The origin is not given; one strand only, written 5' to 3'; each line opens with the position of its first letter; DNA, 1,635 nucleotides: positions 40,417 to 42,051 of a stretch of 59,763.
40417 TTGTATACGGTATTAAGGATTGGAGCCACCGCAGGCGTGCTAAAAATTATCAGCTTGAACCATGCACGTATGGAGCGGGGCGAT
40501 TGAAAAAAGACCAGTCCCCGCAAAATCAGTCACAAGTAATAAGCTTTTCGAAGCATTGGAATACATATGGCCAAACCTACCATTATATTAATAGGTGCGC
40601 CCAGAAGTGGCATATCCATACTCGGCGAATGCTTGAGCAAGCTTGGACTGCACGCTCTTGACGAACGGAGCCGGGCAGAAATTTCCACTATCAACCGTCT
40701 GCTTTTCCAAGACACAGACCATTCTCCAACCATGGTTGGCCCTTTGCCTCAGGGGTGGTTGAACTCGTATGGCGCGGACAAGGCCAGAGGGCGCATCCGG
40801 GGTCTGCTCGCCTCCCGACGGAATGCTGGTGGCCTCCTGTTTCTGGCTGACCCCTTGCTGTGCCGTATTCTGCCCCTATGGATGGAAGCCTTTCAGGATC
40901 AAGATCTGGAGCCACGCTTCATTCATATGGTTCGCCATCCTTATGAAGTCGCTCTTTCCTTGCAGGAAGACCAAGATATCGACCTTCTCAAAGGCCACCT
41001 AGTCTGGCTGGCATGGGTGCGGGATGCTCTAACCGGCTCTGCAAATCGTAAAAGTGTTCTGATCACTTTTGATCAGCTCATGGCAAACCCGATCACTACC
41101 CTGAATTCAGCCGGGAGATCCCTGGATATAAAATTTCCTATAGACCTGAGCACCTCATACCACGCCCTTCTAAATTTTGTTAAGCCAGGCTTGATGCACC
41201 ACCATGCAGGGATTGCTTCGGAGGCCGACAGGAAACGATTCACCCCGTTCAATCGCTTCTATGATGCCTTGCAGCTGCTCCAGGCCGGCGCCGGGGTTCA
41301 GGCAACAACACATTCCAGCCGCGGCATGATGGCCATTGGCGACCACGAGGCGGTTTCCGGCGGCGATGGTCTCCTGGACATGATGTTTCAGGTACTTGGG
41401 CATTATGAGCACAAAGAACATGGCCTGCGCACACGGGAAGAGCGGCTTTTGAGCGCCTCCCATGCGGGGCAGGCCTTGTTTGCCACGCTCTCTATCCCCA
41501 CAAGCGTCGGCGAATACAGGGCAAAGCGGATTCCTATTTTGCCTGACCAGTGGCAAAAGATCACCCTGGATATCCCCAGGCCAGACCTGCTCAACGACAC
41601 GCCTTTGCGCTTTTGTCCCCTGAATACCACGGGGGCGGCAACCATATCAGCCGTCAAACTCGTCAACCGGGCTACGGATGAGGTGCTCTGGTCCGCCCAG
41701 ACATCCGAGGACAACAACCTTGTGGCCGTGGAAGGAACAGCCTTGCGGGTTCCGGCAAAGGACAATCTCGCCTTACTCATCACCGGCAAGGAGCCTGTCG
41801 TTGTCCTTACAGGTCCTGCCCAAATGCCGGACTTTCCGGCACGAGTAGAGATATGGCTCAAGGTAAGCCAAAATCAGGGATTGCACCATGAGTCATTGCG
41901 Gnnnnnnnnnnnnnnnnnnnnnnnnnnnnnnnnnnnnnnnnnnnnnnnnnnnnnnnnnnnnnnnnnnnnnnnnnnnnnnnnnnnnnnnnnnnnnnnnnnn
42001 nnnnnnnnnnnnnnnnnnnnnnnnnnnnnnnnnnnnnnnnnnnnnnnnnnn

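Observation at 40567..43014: Sulfotransferase-TPR-methyltransferase fusion resembling a bifunctional chain terminator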

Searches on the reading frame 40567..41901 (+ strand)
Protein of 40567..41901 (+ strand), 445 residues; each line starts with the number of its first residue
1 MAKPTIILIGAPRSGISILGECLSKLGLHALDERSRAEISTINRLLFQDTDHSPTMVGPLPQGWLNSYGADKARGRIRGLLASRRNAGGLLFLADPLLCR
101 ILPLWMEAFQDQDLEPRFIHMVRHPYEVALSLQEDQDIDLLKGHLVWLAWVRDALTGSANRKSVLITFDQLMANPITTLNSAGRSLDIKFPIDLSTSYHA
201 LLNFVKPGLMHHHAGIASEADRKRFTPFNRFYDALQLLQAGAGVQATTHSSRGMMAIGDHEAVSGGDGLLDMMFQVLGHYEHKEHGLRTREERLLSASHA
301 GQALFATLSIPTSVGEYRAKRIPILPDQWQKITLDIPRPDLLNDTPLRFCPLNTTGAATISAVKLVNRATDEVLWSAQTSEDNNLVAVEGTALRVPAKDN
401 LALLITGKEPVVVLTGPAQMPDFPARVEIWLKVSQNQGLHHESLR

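Call 23: predict_structure(alignment_id=A2)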
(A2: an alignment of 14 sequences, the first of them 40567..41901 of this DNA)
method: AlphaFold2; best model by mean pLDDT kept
length: 445 residues; sequences in the alignment: 14
mean_pLDDT: 76.0   pTM: 0.54
mean pLDDT of the five models: 76.0, 74.6, 74.3, 72.4, 71.5
residues with pLDDT >= 90: 55; 70-90: 267; 50-70: 72; < 50: 51
segments of 3 or more residues with pLDDT < 50: 207-212, 241-270, 285-287, 294-300
pLDDT, mean of each block of 10 residues (from residue 1): 80 88 87 73 88 84 89 91 75 87 90 88 86 84 86 82 84 81 86 83 64 59 67 63 33 31 41 52 50 48 83 86 81 85 88 89 82 75 75 81 87 80 84 76 56
secondary structure, 60 per line:
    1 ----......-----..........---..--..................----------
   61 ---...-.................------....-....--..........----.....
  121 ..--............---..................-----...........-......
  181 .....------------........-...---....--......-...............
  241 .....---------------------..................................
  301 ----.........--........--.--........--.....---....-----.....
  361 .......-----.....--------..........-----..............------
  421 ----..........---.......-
elements in order: E5-10 H16-25 H33-50 H68-84 E91-94 H96-99 H102-111 E116-122 H125-136 H140-157 E163-167 H168-173 H175-185 H198-205 H213-216 H219-224 H226-245 H267-300 E305-313 E316-323 E329-336 H339-343 E347-350 E356-367 E373-377 E386-395 E401-414 E425-434 H438-444

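Call 25: search_protein_representatives(alignment_id=A2)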
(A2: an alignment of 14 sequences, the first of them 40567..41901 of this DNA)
Query: 14 sequences, 449 profile positions. Proteins with E-value up to 0.001 (for the whole library): 16135; up to 1e-10: 11549; up to 1e-30: 2093. The best 150 are listed.
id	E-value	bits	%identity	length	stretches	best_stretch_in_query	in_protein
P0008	2.9e-195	665.7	-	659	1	6-448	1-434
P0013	6.7e-190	648.1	-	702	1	7-447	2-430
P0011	1.6e-181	620.5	-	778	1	6-448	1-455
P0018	3.8e-172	589.6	-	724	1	6-448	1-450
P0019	1.9e-168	577.3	-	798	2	6-448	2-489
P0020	6.6e-163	559.1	-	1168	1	6-446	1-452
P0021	7.2e-158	542.5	-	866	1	9-448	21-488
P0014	3.4e-156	537.0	-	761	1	6-448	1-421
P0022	1.8e-147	508.2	-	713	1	6-448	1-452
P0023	7.1e-143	493.1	-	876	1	6-448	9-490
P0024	4.3e-141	487.2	-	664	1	7-448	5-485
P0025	6.3e-141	486.7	-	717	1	7-447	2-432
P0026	2.1e-139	481.6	-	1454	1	6-448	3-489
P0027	9.9e-139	479.4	-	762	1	6-448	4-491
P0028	1.5e-137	475.6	-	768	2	9-446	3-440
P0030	3.9e-136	470.9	-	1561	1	6-445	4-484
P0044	3.1e-130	451.4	-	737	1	6-448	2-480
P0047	1.6e-129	449.0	-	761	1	10-446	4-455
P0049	4.3e-129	447.6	-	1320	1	10-448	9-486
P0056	1.2e-126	439.5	-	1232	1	9-446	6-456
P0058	1.4e-126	439.4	-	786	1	8-444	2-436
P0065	1.5e-121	422.8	-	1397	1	9-448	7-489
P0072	1.1e-119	416.6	-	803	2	91-447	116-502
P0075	2.1e-118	412.4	-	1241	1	7-448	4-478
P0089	2.4e-111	389.2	-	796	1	7-448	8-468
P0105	9.3e-104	364.2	-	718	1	6-448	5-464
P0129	3.9e-85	302.8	-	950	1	6-440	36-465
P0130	1.1e-83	298.0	-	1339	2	7-221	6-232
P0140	8.1e-71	255.6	-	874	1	8-440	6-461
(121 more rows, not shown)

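Call 26: fold_search(model_id=the predicted structure, library=pdb)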
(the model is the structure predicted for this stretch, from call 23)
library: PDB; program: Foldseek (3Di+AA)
matches with E <= 10: 1117; with E <= 0.001: 52
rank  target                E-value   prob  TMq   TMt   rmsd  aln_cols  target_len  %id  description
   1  8w5z_A                2.2e-06  1.00  0.36  0.45  17.2       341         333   15  Crystal structure of tick tyrosylprotein sulfotransferase reveals the activation mechanism of tick anticoagulant prote (released 2024-04-10)
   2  4gox                  1.0e-05  1.00  0.29  0.45  11.9       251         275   17  Sulfotransferase Domain from the Synechococcus PCC 7002 Olefin Synthase (released 2012-10-17)
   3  3ap3_B                1.1e-05  1.00  0.32  0.47   5.7       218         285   15  Crystal structure of human tyrosylprotein sulfotransferase-2 complexed with PAP (released 2011-10-26)
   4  5wrj_C                1.3e-05  1.00  0.31  0.47   5.5       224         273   16  Crystal structure of human tyrosylprotein sulfotransferase-1 complexed with PAP and gastrin peptide (released 2017-09-06)
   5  9wwe                  3.4e-05  1.00  0.29  0.40   5.5       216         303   15  Crystal structure of human tyrosylprotein sulfotransferase 2 (TPST2) in cation-bound state (released 2025-12-31)
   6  3ap2_A                4.5e-05  1.00  0.31  0.43   5.2       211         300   16  Crystal structure of human tyrosylprotein sulfotransferase-2 complexed with PAP,C4 peptide, and phosphate ion (released 2011-10-26)
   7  3ap3_A                4.8e-05  1.00  0.29  0.43   6.6       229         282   17  Crystal structure of human tyrosylprotein sulfotransferase-2 complexed with PAP (released 2011-10-26)
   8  5wrj_A                6.0e-05  1.00  0.31  0.46   5.1       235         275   17  Crystal structure of human tyrosylprotein sulfotransferase-1 complexed with PAP and gastrin peptide (released 2017-09-06)
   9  3ap3_C                6.0e-05  1.00  0.30  0.44   7.1       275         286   17  Crystal structure of human tyrosylprotein sulfotransferase-2 complexed with PAP (released 2011-10-26)
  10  3ap2_B                6.7e-05  1.00  0.35  0.49   6.1       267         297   15  Crystal structure of human tyrosylprotein sulfotransferase-2 complexed with PAP,C4 peptide, and phosphate ion (released 2011-10-26)
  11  3ap1_B                8.9e-05  1.00  0.35  0.49   6.4       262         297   13  Crystal structure of human tyrosylprotein sulfotransferase-2 complexed with PAP and C4 peptide (released 2011-10-26)
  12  7r0s_A                8.9e-05  1.00  0.25  0.31  14.6       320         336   11  Structure of a cytosolic sulfotransferase of Anopheles gambiae (AGAP001425) in complex with vanillin (released 2022-08-10)
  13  4gbm                  9.4e-05  1.00  0.28  0.41  10.2       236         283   15  Sulfotransferase Domain from the Curacin Biosynthetic Pathway (released 2012-10-17)
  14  2gwh_B                1.3e-04  1.00  0.25  0.37   9.2       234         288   12  Human Sulfotranferase SULT1C2 in complex with PAP and pentachlorophenol (released 2006-05-16)
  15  5ajx                  1.3e-04  1.00  0.27  0.27   6.7       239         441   11  Human PFKFB3 in complex with an indole inhibitor 3 (released 2015-04-22)
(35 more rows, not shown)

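Call 27: find_homologous_proteins(query=A2, max_evalue=1e-20)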
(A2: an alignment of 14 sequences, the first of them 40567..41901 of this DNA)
Query A2 (14 sequences) (445 aa, profile of the alignment): 34 proteins with E <= 1e-20 among 8000 candidates.
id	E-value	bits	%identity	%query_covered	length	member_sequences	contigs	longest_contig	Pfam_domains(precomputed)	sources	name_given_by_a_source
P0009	3.8e-197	674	42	98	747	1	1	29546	PF13469.13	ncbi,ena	-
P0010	1.1e-196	672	41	98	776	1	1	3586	PF05050.20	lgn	-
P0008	9.2e-195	666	42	99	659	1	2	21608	PF04989.19,PF13578.13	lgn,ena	-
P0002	3.2e-194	664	63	100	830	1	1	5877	PF13578.13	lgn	-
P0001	1.6e-190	652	100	100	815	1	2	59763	PF13578.13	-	-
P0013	2.1e-189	648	40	99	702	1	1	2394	PF05050.20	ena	-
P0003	1.6e-182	625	67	97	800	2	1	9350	PF13578.13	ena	-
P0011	5.0e-181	621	41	98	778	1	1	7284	PF05050.20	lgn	-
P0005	7.5e-177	607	46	100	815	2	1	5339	PF13578.13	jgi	-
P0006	2.7e-168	579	39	99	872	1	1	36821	PF13578.13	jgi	jgi:hypothetical protein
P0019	6.1e-168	577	29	97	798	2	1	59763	-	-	-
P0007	6.6e-158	544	32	99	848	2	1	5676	PF13578.13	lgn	-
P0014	1.1e-155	537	34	97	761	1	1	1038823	PF05050.20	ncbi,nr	ncbi:MAG: FkbM family methyltransferase [Desulfobacterales bacterium]|nr:FkbM family methyltransfera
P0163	2.3e-145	503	33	99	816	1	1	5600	-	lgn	-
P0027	3.1e-138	479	30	98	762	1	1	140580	-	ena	-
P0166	7.1e-131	455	33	99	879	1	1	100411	-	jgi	jgi:hypothetical protein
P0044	9.9e-130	451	35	98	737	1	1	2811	PF27695.1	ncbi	ncbi:MAG: hypothetical protein ACLFNW_13595 [Desulfobacterales bacterium]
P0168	1.2e-40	158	28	48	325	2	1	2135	-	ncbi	-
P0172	2.1e-33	134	30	39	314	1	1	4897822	-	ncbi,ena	-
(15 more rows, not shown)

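Call 31: search_protein_families(library=pfam, proteins=[P0030, P0026, P0065, P0049, P0130, P0075, P0056], max_evalue=0.001)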
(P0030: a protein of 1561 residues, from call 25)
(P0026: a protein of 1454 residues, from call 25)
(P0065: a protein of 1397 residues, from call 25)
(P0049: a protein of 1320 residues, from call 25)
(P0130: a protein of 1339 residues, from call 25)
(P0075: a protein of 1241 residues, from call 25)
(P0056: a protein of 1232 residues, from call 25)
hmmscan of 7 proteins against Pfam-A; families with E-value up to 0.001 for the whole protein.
P0030 (1561 aa): 2 families
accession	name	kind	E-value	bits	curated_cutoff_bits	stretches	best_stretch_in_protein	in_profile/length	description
PF13692.12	Glyco_trans_1_4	-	1e-09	39.2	27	1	1351-1490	3-140/142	Glycosyl transferases group 1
PF00261.25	Tropomyosin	-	5.1e-07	29.8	38.6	0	583-687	124-220/242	Tropomyosin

P0026 (1454 aa): 5 families
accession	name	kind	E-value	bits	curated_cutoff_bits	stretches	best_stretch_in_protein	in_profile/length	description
PF13692.12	Glyco_trans_1_4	-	7.4e-11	42.9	27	1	1276-1417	3-141/142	Glycosyl transferases group 1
PF00534.26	Glycos_transf_1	-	2e-07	31.1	26.4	1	1263-1420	4-160/172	Glycosyl transferases group 1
PF01576.24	Myosin_tail_1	-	0.00012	20.5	38.1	1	504-813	200-542/1081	Myosin tail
PF10473.14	CENP-F_leu_zip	-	0.00029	21.4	34.5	1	657-742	54-139/140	Leucine-rich repeats of kinetochore protein Cenp-F/LEK1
PF00038.26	Filament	-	0.00096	19.3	40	1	592-802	79-291/313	Intermediate filament protein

P0065 (1397 aa): 5 families
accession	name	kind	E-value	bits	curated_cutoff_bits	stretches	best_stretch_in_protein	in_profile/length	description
PF08614.16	ATG16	-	8.2e-11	42.9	33.7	0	494-627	36-179/200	Autophagy protein 16 (ATG16)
PF19220.6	Rod_CreS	-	1.8e-09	37.5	100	0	546-696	30-180/359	Crescentin, rod domain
PF04849.18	HAP1_N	-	2.1e-06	27.6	33.9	0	594-665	224-295/307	HAP1 N-terminal conserved region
PF06818.20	Fez1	-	7.2e-05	23.8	34.4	0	905-1037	15-154/199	Fez1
PF04508.17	Pox_A_type_inc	-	0.00039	20.6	21.4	0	563-575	7-19/23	Viral A-type inclusion protein repeat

P0049 (1320 aa): 2 families
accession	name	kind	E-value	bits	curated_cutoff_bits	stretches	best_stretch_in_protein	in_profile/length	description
PF08614.16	ATG16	-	5.6e-05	23.8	33.7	0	601-729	26-153/200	Autophagy protein 16 (ATG16)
PF25764.1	KIF21A_4th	-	0.00016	21.8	33.1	1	610-763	17-168/183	KIF21A-like domain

P0130 (1339 aa): 2 families
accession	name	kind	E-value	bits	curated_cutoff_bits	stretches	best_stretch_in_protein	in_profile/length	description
PF14307.12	Glyco_tran_WbsX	-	8.2e-138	460.1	25.1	1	729-1065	1-349/350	Glycosyltransferase WbsX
PF05045.17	RgpF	-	8.4e-43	147.2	25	1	1084-1317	259-499/503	Rhamnan synthesis protein F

P0075 (1241 aa): 2 families
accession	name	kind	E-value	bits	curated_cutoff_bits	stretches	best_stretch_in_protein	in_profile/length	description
PF13692.12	Glyco_trans_1_4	-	7.9e-08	33.1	27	1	1014-1154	3-140/142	Glycosyl transferases group 1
PF00534.26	Glycos_transf_1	-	1.1e-06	28.8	26.4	1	1001-1167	4-169/172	Glycosyl transferases group 1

P0056 (1232 aa): 2 families
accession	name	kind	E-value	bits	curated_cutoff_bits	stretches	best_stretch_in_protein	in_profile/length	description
PF05050.19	Methyltransf_21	-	4.8e-15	56.5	22.7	1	1049-1211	2-171/173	Methyltransferase FkbM domain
PF13469.12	Sulfotransfer_3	-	1.8e-05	25.5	27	0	478-662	9-216/216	Sulfotransferase family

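Call 32: search_protein_families(library=pfam, proteins=[P0018, P0140, P0020, P0047, P0058, P0072, P0089, P0105, P0129, P0022], max_evalue=0.001)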
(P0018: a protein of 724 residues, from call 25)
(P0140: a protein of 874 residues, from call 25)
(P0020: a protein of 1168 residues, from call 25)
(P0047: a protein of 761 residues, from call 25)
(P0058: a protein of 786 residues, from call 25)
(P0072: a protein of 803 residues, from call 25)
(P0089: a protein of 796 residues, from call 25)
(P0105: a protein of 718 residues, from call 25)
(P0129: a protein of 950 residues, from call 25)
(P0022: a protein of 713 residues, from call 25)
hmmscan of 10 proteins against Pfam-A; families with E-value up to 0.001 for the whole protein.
P0018 (724 aa): 0 families

P0140 (874 aa): 5 families
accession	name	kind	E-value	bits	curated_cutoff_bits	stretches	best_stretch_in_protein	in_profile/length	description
PF13428.12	TPR_14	-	1.9e-08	34.6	23.5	0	576-615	3-42/44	Tetratricopeptide repeat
PF02475.24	TRM5-TYW2_MTfase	-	6.2e-07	29.9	28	1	692-758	30-95/164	TRM5/TYW2 methyltransferase domain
PF14559.12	TPR_19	-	1.2e-06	29.1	25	0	559-612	10-63/68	Tetratricopeptide repeat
PF07719.23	TPR_2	-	1.7e-06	28.1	27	0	516-535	11-30/34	Tetratricopeptide repeat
PF13432.12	TPR_16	-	0.00026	21.8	32.7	0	578-635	1-58/65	Tetratricopeptide repeat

P0020 (1168 aa): 4 families
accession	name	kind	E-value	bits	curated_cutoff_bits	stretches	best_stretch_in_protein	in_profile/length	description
PF00535.33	Glycos_transf_2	-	2.1e-31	109.5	23.3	1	491-620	1-130/168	Glycosyl transferase family 2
PF10111.15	Glyco_tranf_2_2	-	6.9e-12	45.9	27.3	1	491-598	1-109/276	Glycosyltransferase like family 2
PF13641.12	Glyco_tranf_2_3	-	1.1e-07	32.6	27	1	490-608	3-124/230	Glycosyltransferase like family 2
PF13704.12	Glyco_tranf_2_4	-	0.00065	20.6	27.5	0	508-587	8-88/98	Glycosyl transferase family 2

P0047 (761 aa): 2 families
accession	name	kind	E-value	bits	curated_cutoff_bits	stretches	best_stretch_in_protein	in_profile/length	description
PF00685.33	Sulfotransfer_1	-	3.2e-15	56.7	22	1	529-725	4-198/255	Sulfotransferase domain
PF13469.12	Sulfotransfer_3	-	1.3e-11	45.6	27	0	584-707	117-213/216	Sulfotransferase family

P0058 (786 aa): 4 families
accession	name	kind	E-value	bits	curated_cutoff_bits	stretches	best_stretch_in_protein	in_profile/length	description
PF13469.12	Sulfotransfer_3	-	8.2e-24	85.5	27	2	593-705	86-215/216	Sulfotransferase family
PF00685.33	Sulfotransfer_1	-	2.5e-11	43.9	22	1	548-710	3-189/255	Sulfotransferase domain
PF07719.23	TPR_2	-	6.3e-05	23.2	27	0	497-524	6-33/34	Tetratricopeptide repeat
PF13424.12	TPR_12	-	0.0009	19.8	30.1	0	475-523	26-76/77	Tetratricopeptide repeat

P0072 (803 aa): 2 families
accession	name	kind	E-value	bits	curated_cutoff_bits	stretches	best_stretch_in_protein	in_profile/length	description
PF01501.26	Glyco_transf_8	-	1.3e-47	162.9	24.3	1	524-758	2-251/253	Glycosyl transferase family 8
PF18404.7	Glyco_transf_24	-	4.3e-07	30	25.7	1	534-713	14-204/268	Glucosyltransferase 24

P0089 (796 aa): 1 family
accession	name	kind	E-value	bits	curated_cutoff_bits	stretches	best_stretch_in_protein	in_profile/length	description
PF00685.33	Sulfotransfer_1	-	2.8e-05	24.1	22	0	607-707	78-179/255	Sulfotransferase domain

P0105 (718 aa): 1 family
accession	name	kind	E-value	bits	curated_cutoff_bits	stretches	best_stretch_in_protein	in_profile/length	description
PF13489.12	Methyltransf_23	-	9.7e-07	29.1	27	1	506-600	16-108/164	Methyltransferase domain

P0129 (950 aa): 3 families
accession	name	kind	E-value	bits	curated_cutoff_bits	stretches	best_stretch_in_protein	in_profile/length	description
PF13489.12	Methyltransf_23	-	5e-06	26.8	27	1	748-910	24-162/164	Methyltransferase domain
PF08241.18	Methyltransf_11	-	8.1e-05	23.6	21.2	1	751-841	1-91/95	Methyltransferase domain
PF13649.12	Methyltransf_25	-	0.00039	21.5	27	0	750-837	1-93/97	Methyltransferase domain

P0022 (713 aa): 1 family
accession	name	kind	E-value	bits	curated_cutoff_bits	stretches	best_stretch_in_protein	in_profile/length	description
PF13469.12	Sulfotransfer_3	-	0.00022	22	27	0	69-189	82-215/216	Sulfotransferase family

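Call 34: find_related_loci(query=A2, collection=genome_contigs, flank=10000)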
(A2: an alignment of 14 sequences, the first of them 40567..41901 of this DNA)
Query A2 (445 aa) in genome_contigs; peptide patterns used: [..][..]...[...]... (x = any residue, [..] = any of these).
47 stretches matched a pattern; 23 encode a relative of the query (tblastn E <= 1e-3); 23 distinct loci.
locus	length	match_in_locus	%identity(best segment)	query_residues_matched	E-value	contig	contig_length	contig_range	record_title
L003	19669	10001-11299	44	6-444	1e-118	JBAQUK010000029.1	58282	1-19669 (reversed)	MAG: Desulfosalsimonadaceae bacterium isolate MFD12006_ilm_asm_bin16 k127_1023, whole genome shotgun sequence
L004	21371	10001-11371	42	1-444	7e-114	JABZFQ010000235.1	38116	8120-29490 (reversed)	MAG: Desulfobacteraceae bacterium isolate Grevelingen_8MPaII_metabat2.79 scaffold_1346, whole genome shotgun sequence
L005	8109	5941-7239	37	6-444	2e-90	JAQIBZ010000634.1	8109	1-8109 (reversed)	MAG: Desulfobacteraceae bacterium isolate GH14 k119_106100, whole genome shotgun sequence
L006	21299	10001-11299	36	7-441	7e-84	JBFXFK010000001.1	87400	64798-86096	MAG: Desulfatirhabdiaceae bacterium isolate CA_2019_TPIn_138 NODE_929_length_87400_cov_8.560929_TPIn, whole genome shotg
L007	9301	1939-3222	35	1-439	8e-81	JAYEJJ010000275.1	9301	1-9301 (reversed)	MAG: Thermodesulfobacteriota bacterium isolate MAG166 MAG166_275, whole genome shotgun sequence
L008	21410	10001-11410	33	3-438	2e-76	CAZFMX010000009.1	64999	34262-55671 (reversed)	MAG TPA_asm: uncultured Desulfobacteraceae bacterium isolate binchicken_co178_257 genome assembly, contig: NODE_816_leng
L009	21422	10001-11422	35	5-439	2e-76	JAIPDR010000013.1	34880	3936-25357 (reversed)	MAG: Desulfohalobiaceae bacterium isolate Tobar15.5-16.5m-G12 Tobar15-5-16-5m-C679, whole genome shotgun sequence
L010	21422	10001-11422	35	5-439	2e-76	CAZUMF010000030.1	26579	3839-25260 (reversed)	MAG TPA_asm: uncultured Desulfohalobiaceae bacterium isolate binchicken_co77_81 genome assembly, contig: NODE_2218_lengt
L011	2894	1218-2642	33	6-436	1e-73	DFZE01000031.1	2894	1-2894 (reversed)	MAG TPA_asm: Desulfobacteraceae bacterium UBA4064 UBA4064_contig_42263, whole genome shotgun sequence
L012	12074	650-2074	31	5-441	1e-67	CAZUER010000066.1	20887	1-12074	MAG TPA_asm: uncultured Desulfohalobiaceae bacterium isolate SRP141376_co2_327 genome assembly, contig: NODE_5292_length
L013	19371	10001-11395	31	5-433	3e-66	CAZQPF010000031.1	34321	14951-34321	MAG TPA_asm: uncultured Desulfohalobiaceae bacterium isolate SRP141376_co1_364 genome assembly, contig: NODE_2937_length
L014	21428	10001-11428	30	5-439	4e-66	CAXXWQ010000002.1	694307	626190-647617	MAG: uncultured Desulfosarcina sp. isolate addc1e71-6912-457b-9547-3a5b1613f324 genome assembly, contig: contig_2, whole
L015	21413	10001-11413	30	2-439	1e-65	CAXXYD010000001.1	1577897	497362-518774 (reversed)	MAG: Desulfosarcinaceae bacterium isolate d8a7a971-57cf-42a0-aaa7-90f8cedb306c genome assembly, contig: contig_1, whole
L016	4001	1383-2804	34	3-441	2e-65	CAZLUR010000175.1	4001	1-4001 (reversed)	MAG TPA_asm: uncultured Desulfohalobiaceae bacterium isolate SRP141376_co2_328 genome assembly, contig: NODE_35072_lengt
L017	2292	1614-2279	43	6-236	5e-58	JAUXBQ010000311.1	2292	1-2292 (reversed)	MAG: candidate division FCPU426 bacterium isolate CSMAG_2803 CSMAG_2803_k117_879238_length_2292_cov_6.0000, whole genome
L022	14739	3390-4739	31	6-436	1e-58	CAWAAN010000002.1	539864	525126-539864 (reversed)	MAG: uncultured delta proteobacterium isolate MFD01721.bin.2.15 genome assembly, contig: contig_14698, whole genome shot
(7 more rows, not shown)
